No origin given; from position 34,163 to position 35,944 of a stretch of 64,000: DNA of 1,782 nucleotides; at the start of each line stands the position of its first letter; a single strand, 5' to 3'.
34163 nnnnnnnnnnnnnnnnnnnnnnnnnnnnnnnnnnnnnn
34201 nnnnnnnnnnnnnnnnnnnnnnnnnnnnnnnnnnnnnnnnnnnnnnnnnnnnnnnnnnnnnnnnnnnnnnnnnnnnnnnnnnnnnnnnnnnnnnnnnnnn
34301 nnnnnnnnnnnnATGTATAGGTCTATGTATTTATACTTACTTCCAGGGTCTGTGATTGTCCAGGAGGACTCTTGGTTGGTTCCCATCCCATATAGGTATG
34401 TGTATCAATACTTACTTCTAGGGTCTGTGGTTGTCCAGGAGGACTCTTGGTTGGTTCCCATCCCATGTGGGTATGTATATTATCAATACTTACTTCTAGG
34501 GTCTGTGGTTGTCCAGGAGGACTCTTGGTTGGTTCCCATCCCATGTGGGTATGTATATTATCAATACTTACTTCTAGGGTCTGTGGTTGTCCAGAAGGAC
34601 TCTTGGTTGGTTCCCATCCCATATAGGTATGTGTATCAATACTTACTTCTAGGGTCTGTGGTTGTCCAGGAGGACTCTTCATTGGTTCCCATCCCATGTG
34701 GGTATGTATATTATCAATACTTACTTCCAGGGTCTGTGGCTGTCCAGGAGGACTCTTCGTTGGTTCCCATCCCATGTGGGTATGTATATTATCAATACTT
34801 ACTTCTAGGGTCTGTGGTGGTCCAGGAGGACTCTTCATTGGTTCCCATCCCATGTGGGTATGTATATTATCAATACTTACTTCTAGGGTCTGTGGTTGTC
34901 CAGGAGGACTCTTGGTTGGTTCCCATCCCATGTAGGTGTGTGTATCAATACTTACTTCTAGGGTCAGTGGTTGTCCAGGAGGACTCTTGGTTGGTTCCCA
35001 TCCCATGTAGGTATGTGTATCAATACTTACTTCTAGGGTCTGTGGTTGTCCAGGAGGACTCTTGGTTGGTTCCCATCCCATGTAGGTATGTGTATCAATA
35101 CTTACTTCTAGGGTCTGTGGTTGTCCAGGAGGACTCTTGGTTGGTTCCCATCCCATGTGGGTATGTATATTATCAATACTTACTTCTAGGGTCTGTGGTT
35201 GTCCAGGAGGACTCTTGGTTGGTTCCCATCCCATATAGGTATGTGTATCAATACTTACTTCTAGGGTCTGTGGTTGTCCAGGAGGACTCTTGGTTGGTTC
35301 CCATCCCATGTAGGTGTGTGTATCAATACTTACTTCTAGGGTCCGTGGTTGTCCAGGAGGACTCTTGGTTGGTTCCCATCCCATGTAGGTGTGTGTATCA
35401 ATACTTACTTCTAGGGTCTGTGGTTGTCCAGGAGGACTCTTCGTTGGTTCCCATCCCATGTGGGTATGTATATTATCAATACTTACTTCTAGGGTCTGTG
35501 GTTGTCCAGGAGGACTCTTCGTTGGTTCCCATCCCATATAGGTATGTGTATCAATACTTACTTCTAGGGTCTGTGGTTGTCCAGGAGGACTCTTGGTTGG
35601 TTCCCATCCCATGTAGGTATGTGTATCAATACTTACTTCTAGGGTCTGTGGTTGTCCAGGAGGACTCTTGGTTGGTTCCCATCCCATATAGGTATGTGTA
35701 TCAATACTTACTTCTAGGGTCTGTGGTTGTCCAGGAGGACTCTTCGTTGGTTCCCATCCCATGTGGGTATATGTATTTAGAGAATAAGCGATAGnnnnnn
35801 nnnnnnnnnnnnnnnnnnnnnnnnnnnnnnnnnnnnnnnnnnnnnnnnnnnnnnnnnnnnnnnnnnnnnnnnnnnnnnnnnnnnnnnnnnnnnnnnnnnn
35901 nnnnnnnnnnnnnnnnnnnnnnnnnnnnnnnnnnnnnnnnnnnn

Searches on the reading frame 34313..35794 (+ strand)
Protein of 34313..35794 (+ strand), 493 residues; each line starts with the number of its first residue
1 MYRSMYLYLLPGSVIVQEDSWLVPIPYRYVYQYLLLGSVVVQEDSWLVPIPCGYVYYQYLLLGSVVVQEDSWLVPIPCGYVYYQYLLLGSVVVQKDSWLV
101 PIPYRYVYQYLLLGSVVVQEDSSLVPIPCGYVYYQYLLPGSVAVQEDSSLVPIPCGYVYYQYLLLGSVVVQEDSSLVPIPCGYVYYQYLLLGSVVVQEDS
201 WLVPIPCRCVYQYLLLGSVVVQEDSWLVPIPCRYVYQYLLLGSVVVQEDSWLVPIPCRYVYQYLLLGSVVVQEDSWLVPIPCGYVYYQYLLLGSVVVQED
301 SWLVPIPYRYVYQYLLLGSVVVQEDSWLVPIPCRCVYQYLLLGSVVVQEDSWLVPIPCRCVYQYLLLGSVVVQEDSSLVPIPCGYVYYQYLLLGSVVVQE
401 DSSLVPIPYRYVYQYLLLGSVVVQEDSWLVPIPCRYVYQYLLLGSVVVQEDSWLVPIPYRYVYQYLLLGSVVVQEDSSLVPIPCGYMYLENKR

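Call 33: find_encoding_contigs(protein=window:34313-35794:+, flank=1000, max_places=3)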
Protein window:34313-35794:+ (493 aa): no gene with exactly this product is on record in the collection.
